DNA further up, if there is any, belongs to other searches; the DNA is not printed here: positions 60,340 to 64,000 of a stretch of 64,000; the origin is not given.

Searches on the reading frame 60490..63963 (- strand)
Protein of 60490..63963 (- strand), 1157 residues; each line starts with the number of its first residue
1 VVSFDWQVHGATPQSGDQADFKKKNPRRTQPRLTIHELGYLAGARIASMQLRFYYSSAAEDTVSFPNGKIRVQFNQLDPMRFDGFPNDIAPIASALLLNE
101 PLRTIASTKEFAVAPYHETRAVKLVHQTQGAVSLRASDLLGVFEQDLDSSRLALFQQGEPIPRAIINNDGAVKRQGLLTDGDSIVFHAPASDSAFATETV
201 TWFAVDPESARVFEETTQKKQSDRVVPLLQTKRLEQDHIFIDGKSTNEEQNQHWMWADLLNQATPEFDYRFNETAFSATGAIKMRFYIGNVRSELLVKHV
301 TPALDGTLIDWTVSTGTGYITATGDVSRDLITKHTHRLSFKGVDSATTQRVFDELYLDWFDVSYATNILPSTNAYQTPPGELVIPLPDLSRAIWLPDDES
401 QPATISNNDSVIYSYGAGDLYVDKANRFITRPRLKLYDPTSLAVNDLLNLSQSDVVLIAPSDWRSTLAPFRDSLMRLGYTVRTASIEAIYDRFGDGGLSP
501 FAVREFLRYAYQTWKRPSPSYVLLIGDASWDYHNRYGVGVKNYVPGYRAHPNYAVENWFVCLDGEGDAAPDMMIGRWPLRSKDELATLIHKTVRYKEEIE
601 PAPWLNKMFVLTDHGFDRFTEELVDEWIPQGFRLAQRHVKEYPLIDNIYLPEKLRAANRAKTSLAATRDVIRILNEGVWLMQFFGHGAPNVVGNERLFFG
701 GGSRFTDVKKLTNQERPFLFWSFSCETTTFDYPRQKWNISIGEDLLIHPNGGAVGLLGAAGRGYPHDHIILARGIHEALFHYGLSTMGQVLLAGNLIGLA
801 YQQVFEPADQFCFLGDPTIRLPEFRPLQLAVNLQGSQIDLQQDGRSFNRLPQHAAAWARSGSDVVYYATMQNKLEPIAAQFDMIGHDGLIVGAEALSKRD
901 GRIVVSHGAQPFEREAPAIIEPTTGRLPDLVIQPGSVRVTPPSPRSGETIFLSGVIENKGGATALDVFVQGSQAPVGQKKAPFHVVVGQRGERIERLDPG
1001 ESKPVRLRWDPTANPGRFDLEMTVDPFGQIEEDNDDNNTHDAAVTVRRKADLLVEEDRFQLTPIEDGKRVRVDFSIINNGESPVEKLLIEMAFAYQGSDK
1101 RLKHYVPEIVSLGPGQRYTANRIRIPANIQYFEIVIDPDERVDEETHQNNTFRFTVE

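Call 95: search_protein_families(library=pfam, proteins=[window:60490-63963:-], max_evalue=0.0001)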
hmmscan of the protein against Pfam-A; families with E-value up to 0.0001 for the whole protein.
window:60490-63963:- (1157 aa): 2 families
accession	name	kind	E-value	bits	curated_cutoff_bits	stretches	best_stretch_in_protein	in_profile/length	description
PF01364.23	Peptidase_C25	-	1.3e-67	229.1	23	1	456-821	2-374/374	Peptidase family C25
PF07705.17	CARDB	-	4.3e-16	59.4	22.7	1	928-1040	2-99/101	CARDB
